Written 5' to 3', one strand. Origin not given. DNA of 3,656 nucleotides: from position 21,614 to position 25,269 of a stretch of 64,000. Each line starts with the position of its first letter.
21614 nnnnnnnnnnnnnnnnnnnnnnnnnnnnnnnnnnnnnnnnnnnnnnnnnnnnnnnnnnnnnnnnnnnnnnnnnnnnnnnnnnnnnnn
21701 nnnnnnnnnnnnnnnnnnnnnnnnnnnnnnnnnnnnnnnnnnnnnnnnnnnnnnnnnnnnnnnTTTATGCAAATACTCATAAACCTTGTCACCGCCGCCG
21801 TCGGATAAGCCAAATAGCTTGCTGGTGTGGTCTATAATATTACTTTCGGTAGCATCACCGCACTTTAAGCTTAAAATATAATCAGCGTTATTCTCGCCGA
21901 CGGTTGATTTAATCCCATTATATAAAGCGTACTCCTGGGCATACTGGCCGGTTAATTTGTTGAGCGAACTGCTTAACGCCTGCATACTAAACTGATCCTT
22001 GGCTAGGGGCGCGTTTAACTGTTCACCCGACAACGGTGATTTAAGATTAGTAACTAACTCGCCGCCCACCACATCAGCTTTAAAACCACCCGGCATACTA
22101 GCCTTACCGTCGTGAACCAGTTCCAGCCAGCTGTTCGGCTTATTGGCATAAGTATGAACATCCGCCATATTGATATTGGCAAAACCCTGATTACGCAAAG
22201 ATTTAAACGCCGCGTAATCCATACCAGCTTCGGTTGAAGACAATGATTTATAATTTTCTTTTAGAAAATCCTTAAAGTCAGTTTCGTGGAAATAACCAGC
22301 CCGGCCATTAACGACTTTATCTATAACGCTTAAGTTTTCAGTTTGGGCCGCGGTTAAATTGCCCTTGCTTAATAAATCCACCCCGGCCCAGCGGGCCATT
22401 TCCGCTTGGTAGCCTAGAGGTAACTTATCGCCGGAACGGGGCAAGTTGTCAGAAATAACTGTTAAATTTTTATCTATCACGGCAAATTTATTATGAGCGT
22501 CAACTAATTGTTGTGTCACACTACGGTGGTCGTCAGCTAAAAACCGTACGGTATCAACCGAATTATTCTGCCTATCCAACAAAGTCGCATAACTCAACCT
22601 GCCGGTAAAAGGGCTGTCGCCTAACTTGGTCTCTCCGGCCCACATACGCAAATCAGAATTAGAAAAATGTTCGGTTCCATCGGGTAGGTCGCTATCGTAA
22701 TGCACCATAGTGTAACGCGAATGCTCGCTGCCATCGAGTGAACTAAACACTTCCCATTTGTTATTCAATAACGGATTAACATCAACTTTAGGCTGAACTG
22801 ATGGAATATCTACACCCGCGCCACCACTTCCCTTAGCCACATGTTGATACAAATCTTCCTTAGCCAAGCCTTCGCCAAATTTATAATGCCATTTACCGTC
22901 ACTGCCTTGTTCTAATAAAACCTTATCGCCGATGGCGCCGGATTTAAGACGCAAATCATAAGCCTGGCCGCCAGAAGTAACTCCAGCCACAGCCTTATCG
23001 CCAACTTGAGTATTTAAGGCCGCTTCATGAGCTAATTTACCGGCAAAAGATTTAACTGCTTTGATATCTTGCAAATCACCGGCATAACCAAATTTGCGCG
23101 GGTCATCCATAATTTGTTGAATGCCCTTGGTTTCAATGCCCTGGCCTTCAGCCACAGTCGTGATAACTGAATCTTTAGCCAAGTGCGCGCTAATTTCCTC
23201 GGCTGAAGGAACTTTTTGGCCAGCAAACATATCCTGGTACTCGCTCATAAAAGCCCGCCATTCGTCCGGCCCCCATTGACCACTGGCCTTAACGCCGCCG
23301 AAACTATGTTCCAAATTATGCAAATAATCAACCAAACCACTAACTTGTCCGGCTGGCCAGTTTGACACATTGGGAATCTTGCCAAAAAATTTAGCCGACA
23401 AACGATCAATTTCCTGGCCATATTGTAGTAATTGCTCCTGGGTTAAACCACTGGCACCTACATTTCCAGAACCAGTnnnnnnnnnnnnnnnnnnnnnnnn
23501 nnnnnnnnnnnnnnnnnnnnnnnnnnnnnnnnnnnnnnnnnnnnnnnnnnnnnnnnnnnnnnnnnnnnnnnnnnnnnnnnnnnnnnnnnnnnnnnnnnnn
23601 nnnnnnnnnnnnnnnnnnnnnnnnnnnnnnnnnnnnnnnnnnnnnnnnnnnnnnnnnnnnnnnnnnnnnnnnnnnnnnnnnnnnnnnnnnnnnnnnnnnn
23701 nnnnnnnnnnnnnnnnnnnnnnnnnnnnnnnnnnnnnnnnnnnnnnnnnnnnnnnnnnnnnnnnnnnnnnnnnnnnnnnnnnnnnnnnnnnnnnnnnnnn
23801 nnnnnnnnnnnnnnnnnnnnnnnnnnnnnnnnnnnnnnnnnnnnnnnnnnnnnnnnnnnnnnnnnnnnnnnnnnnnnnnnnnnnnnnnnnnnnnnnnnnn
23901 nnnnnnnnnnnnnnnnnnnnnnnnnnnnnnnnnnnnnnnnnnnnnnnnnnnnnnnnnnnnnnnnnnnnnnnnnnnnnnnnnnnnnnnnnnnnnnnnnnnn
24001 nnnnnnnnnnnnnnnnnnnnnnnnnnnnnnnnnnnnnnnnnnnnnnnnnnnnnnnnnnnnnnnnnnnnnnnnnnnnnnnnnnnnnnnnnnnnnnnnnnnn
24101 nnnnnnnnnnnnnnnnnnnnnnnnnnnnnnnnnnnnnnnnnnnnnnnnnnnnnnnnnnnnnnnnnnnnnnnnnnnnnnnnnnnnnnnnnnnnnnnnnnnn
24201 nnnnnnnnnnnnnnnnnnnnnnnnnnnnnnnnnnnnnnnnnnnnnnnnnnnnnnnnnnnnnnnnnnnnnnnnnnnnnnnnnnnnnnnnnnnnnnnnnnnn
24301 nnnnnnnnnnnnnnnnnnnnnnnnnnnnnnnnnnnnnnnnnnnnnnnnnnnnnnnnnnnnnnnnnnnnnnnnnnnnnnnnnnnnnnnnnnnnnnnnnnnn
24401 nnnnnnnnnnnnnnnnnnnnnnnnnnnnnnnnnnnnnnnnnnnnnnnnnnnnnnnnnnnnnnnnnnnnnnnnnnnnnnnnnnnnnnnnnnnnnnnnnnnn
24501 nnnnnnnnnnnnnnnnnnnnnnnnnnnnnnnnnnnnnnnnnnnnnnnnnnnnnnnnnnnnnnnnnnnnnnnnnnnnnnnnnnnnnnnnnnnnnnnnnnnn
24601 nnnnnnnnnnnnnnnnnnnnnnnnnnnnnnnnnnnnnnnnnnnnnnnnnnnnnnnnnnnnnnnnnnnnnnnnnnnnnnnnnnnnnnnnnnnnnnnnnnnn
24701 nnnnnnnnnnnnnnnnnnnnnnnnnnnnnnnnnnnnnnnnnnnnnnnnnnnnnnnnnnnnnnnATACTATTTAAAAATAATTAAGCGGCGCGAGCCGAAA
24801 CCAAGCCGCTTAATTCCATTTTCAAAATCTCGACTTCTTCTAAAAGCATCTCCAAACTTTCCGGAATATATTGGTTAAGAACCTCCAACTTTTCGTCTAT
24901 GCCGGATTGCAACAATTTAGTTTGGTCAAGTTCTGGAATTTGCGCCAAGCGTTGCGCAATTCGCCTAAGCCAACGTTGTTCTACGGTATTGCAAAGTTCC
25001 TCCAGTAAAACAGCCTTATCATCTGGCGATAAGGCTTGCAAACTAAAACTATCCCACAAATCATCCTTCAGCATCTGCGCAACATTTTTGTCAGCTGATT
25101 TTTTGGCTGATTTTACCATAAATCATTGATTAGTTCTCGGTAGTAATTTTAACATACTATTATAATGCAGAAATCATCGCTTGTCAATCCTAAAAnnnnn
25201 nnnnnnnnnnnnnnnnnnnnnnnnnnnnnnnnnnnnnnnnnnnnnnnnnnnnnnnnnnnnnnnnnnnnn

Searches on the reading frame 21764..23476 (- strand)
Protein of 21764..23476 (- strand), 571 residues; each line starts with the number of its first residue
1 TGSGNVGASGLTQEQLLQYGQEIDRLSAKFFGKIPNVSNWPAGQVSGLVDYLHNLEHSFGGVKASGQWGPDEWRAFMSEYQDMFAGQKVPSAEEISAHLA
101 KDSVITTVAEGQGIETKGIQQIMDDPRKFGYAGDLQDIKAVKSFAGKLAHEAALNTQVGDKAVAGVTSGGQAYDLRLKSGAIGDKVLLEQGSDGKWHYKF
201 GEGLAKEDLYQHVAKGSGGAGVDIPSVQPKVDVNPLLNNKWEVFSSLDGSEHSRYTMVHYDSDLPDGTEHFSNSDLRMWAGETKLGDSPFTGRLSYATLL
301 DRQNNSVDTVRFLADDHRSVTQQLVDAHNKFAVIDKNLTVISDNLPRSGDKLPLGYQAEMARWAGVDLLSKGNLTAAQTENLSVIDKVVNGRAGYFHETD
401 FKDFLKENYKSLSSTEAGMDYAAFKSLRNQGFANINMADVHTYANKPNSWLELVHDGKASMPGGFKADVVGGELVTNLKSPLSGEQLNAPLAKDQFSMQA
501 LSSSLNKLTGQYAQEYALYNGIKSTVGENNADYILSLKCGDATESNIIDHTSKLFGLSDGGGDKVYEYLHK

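Call 29: find_homologous_proteins(query=window:21764-23476:-)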
Query window:21764-23476:-: 8000 candidates shared short words with the query, none scored E <= 0.001.

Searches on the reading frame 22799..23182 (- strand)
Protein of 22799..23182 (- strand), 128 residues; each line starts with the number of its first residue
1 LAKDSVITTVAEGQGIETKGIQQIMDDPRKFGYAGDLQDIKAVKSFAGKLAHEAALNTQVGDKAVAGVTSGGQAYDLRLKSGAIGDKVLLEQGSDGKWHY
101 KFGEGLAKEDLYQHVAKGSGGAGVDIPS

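Call 52: search_solved_structures(query=A5, max_evalue=10)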
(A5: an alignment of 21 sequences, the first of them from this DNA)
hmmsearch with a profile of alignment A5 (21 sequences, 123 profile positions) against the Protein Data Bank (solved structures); distinct sequences matched with E-value up to 10: 2.
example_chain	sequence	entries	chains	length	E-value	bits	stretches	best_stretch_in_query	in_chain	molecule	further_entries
9p6d_A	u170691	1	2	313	1.4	12.5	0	81-117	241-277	DUF4097 domain-containing protein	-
2gqb_A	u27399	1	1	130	1.9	12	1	29-52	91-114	conserved hypothetical protein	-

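Call 59: find_related_loci(query=A6, collection=metagenome_contigs, flank=10000)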
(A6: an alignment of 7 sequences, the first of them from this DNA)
Query A6 (128 aa) in metagenome_contigs; peptide patterns used: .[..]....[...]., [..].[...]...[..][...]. (x = any residue, [..] = any of these).
423 stretches matched a pattern; 4 encode a relative of the query (tblastn E <= 1e-3); 4 distinct loci.
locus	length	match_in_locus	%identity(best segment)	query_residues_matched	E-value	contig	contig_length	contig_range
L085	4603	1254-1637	97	1-128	3e-81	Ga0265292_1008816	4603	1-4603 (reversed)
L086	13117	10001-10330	51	1-115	4e-34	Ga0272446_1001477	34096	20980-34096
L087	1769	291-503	44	10-77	7e-12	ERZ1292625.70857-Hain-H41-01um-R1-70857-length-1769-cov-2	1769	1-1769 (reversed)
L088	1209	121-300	35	7-61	5e-10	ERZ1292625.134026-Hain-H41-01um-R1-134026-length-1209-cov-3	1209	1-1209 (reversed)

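Call 60: predict_structure(alignment_id=A5)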
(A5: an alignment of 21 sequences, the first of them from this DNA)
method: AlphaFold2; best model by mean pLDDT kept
length: 128 residues; sequences in the alignment: 21
mean_pLDDT: 80.5   pTM: 0.73
mean pLDDT of the five models: 80.5, 79.0, 77.9, 76.0, 71.0
residues with pLDDT >= 90: 50; 70-90: 49; 50-70: 17; < 50: 12
segments of 3 or more residues with pLDDT < 50: 1-3, 119-127
pLDDT, mean of each block of 10 residues (from residue 1): 53 79 94 96 96 92 85 84 75 94 80 69 43
secondary structure, 60 per line:
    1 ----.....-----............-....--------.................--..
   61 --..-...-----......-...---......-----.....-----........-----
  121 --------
elements in order: H5-8 H16-26 H28-31 H40-56 E66-68 E74-79 E87-92 E98-102 E111-115

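Call 66: search_protein_families(library=pfam, proteins=[L086:8-808:+, L086:812-1387:+, L086:1391-2173:+, L086:2302-3069:+, L086:3069-3674:+, L086:3733-4563:+, L086:5106-7784:+, L086:7819-8154:+, L086:12094-12873:-], max_evalue=0.01)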
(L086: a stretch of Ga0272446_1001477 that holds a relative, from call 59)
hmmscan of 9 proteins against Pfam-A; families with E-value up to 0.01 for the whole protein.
L086:8-808:+ (266 aa): 1 family
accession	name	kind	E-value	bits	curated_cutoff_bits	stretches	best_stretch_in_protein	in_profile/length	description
PF01425.27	Amidase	-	2.1e-60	205.5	27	1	2-246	197-445/445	Amidase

L086:812-1387:+ (191 aa): 2 families
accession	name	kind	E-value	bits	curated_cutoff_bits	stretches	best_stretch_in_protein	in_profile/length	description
PF09335.16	VTT_dom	-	4e-16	60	33.9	1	29-148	8-122/123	VTT domain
PF10762.14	DUF2583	-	0.0076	17.1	27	1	7-88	7-85/88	Protein of unknown function (DUF2583)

L086:1391-2173:+ (260 aa): 4 families
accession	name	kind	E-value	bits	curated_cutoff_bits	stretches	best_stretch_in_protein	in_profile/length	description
PF13462.12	Thioredoxin_4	-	5.9e-26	92.1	23.2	1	92-251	4-164/165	Thioredoxin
PF01323.26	DSBA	-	2e-18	67.3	25.6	1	151-245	92-185/191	DSBA-like thioredoxin domain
PF13098.12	Thioredoxin_2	-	4e-06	27.5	27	1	104-249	8-103/104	Thioredoxin-like domain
PF13743.12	Thioredoxin_5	-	0.0023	18.1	27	0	171-238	101-169/186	Thioredoxin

L086:2302-3069:+ (255 aa): 6 families
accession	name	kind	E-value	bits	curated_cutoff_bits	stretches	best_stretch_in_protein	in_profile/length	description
PF13462.12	Thioredoxin_4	-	9.4e-29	101.2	23.2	1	85-250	5-165/165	Thioredoxin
PF01323.26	DSBA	-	9.9e-20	71.6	25.6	1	97-247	2-189/191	DSBA-like thioredoxin domain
PF13098.12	Thioredoxin_2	-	3.2e-08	34.3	27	1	96-246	8-102/104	Thioredoxin-like domain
PF13192.12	Thioredoxin_3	-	4.2e-06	27.1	24.8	1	210-241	36-67/76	Thioredoxin domain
PF18400.7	Thioredoxin_12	-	0.00065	20.1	26.1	0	74-135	124-184/190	Thioredoxin-like domain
PF00085.26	Thioredoxin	-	0.0031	18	23.5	0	94-127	19-52/103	Thioredoxin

L086:3069-3674:+ (201 aa): 3 families
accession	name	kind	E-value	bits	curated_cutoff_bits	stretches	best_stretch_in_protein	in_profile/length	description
PF13462.12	Thioredoxin_4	-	7.4e-23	82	23.2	1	43-194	8-163/165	Thioredoxin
PF01323.26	DSBA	-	1.7e-19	70.8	25.6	2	97-186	88-179/191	DSBA-like thioredoxin domain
PF13098.12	Thioredoxin_2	-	0.0099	16.6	27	0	55-183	12-85/104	Thioredoxin-like domain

L086:3733-4563:+ (276 aa): 1 family
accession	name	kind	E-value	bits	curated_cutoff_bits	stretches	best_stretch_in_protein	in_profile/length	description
PF01790.23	LGT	-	1.8e-59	201.4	24.9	1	21-263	2-239/240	Prolipoprotein diacylglyceryl transferase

L086:5106-7784:+ (892 aa): 1 family
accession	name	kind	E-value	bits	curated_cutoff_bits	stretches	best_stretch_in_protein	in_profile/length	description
PF18411.6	Annexin_2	-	0.0059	17.3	25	0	119-156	23-60/93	Annexin-like domain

L086:7819-8154:+ (111 aa): 0 families

L086:12094-12873:- (259 aa): 10 families
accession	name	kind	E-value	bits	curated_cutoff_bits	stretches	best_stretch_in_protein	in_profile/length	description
PF04277.18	OAD_gamma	-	4.3e-05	24.6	27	0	87-154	14-75/76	Oxaloacetate decarboxylase, gamma chain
PF04513.17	Baculo_PEP_C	-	0.00021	21.8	38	1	189-249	39-98/140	Baculovirus polyhedron envelope protein, PEP, C terminus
PF13273.12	DUF4064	-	0.00049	20.7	32.1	0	83-128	10-42/102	Protein of unknown function (DUF4064)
PF08581.15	Tup_N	-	0.00056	20.6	28.7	0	169-223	20-74/77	Tup N-terminal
PF23991.1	DUF7310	-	0.00094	20.1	40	0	183-211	32-60/83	Coiled-coil region of unknown function (DUF7310)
PF16331.10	TolA_bind_tri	-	0.001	19.6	30.1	0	229-251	25-47/76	TolA binding protein trimerisation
PF07690.21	MFS_1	-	0.0038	16.6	33.4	1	7-101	153-223/347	Major Facilitator Superfamily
PF25014.1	NET2A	-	0.005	17.2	33.1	1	154-257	82-182/235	NET2A-like domain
PF14257.11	DUF4349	-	0.0054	16.5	27.7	1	187-254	77-140/213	Domain of unknown function (DUF4349)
PF07926.17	TPR_MLP1_2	-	0.0079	16.6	36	0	137-254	10-121/129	TPR/MLP1/MLP2-like protein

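Call 76: fold_search(model_id=the predicted structure, library=viral)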
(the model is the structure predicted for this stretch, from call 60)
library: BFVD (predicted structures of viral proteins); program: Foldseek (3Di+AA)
matches with E <= 10: 347; with E <= 0.001: 0
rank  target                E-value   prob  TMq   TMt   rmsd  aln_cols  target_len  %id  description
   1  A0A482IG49            1.8e-01  0.15  0.14  0.14  12.1        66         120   18  (no name in the UniProt tables at hand)
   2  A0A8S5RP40            2.6e-01  0.12  0.14  0.05  13.2        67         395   10  Uncharacterized protein [virus sp. ctrcb4]
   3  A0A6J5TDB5            3.1e-01  0.16  0.16  0.25   9.5        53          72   21  Uncharacterized protein [uncultured Caudovirales phage]
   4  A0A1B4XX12            3.1e-01  0.11  0.21  0.13  12.3       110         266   14  Uncharacterized protein [Tenacibaculum phage pT24]
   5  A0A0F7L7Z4            3.1e-01  0.07  0.17  0.07  12.2        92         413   11  Uncharacterized protein [uncultured marine virus]
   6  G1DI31                3.1e-01  0.06  0.16  0.18  18.0       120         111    8  Uncharacterized protein [Mycobacterium phage Toto]
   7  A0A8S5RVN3            3.3e-01  0.12  0.20  0.20  13.2        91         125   20  Uncharacterized protein [Siphoviridae sp. ctHip2]
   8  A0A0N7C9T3            3.5e-01  0.06  0.15  0.08  18.5       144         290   13  RIIB protein [Salmonella phage 38]
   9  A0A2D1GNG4            3.9e-01  0.13  0.21  0.09  15.3        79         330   14  (no name in the UniProt tables at hand)
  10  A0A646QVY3            3.9e-01  0.09  0.17  0.07  12.0       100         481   12  (no name in the UniProt tables at hand)
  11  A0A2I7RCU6            3.9e-01  0.07  0.19  0.03  19.6       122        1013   12  (no name in the UniProt tables at hand)
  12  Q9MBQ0                3.9e-01  0.06  0.15  0.09  13.6       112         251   11  Portal protein [Staphylococcus prophage phiPV83]
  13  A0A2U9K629            4.2e-01  0.07  0.17  0.07  18.4       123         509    8  VP2 [Thetapolyomavirus trebernacchii]
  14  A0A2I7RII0            4.4e-01  0.11  0.14  0.18  12.1        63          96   22  (no name in the UniProt tables at hand)
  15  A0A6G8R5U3            4.7e-01  0.11  0.15  0.16  11.6        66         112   11  Uncharacterized protein [Synechococcus phage S-N03]
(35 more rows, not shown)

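Call 122: fold_search(model_id=the predicted structure, library=pdb)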
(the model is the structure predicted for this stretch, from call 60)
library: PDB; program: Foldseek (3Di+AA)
matches with E <= 10: 181; with E <= 0.001: 0
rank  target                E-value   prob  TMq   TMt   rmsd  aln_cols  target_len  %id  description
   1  6irq_A                7.7e-01  0.08  0.14  0.16   6.5        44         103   14  Complexed crystal structure of PaSSB with ssDNA dT25 at 1.91 angstrom resolution (released 2019-12-11)
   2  6irq_D                8.7e-01  0.08  0.14  0.15   6.5        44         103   14  Complexed crystal structure of PaSSB with ssDNA dT25 at 1.91 angstrom resolution (released 2019-12-11)
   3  3pgz_A                9.2e-01  0.08  0.15  0.17   6.5        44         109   14  Crystal structure of a single strand binding protein (SSB) from bartonella henselae (released 2010-12-22)
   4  3pgz_B                9.2e-01  0.08  0.14  0.16   6.6        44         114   14  Crystal structure of a single strand binding protein (SSB) from bartonella henselae (released 2010-12-22)
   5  6jdg_A                9.2e-01  0.08  0.14  0.16   6.5        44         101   14  Complexed crystal structure of PaSSB with ssDNA dT20 at 2.39 angstrom resolution (released 2019-12-11)
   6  2nz8_B                1.1e+00  0.03  0.13  0.08  13.5       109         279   13  N-terminal DHPH cassette of Trio in complex with nucleotide-free Rac1 (released 2007-04-10)
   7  5yuo_D                1.4e+00  0.06  0.14  0.16   6.4        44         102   14  Crystal structure of SSB protein from Pseudomonas aeruginosa PAO1 (released 2018-10-31)
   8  9lul_c                1.8e+00  0.09  0.15  0.03   8.5        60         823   15  Local refinement of stacked like DDB1-DDA1-DET1-Ube2e2-COP1 complex (layer 1) (released 2026-01-28)
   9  9j3d_D                1.8e+00  0.07  0.15  0.07   9.0        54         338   22  Cryo-EM structure of TMexCD1-TOprJ1 (released 2025-08-13)
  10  6jdg_D                1.8e+00  0.06  0.14  0.15   6.5        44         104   14  Complexed crystal structure of PaSSB with ssDNA dT20 at 2.39 angstrom resolution (released 2019-12-11)
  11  7f25_A                1.8e+00  0.05  0.16  0.18  12.1        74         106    7  Crystal structure of SSB from Salmonella enterica serovar Typhimurium LT2. (released 2022-05-04)
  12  5oqm_Q                2.0e+00  0.09  0.18  0.16   7.6        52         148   13  STRUCTURE OF YEAST TRANSCRIPTION PRE-INITIATION COMPLEX WITH TFIIH AND CORE MEDIATOR (released 2018-05-09)
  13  6dsz_B                2.3e+00  0.08  0.15  0.03   8.3        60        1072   15  Crystal structure of DDB1 in complex with DET1- and DDB1-associated protein 1 (DDA1) (released 2018-12-12)
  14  5yun_A                2.3e+00  0.06  0.13  0.16   7.4        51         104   18  Crystal structure of SSB complexed with myc (released 2018-10-10)
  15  7o4i_Q                2.4e+00  0.07  0.16  0.11   8.0        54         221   15  Yeast RNA polymerase II transcription pre-initiation complex with initial transcription bubble (released 2021-06-16)
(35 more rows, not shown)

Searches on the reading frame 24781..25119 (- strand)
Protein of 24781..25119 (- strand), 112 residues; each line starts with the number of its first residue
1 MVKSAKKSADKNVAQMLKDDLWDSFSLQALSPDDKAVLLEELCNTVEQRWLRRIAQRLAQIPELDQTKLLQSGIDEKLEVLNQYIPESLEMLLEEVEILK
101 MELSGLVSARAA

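Call 3: search_protein_families(library=pfam, proteins=[window:24781-25119:-], max_evalue=0.1)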
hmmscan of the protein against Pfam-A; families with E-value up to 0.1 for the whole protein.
window:24781-25119:- (112 aa): 3 families
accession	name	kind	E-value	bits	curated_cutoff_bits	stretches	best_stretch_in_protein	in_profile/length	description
PF18908.5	DUF5663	-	0.0032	18.4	23.7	1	27-102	7-83/84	Protein of unknown function (DUF5663)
PF15612.11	WHIM1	-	0.019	15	19.1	1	27-44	16-33/46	WSTF, HB1, Itc1p, MBD9 motif 1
PF09025.15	T3SS_needle_reg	-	0.035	14.5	25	1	11-69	21-80/145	YopR, type III needle-polymerisation regulator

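Call 4: search_protein_families(library=padloc, proteins=[window:24781-25119:-], max_evalue=0.1)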
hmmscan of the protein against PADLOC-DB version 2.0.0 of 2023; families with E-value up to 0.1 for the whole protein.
window:24781-25119:- (112 aa): 0 families

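Call 5: search_protein_families(library=ncbifam, proteins=[window:24781-25119:-], max_evalue=0.1)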
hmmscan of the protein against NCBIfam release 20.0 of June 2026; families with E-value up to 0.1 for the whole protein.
window:24781-25119:- (112 aa): 2 families
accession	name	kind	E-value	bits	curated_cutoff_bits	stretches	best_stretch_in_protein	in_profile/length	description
TIGR02509.1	type_III_yopR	equivalog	0.00074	19.7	114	1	11-69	7-65/131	YopR family T3SS polymerization control protein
NF000508.1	APH_2pp_Ia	exception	0.048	13.2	600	1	47-85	93-132/277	aminoglycoside O-phosphotransferase APH(2'')-Ia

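Call 108: search_protein_families(library=phrogs, proteins=[window:24781-25119:-], max_evalue=0.001)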
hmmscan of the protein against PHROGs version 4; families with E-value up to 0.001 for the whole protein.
window:24781-25119:- (112 aa): 0 families
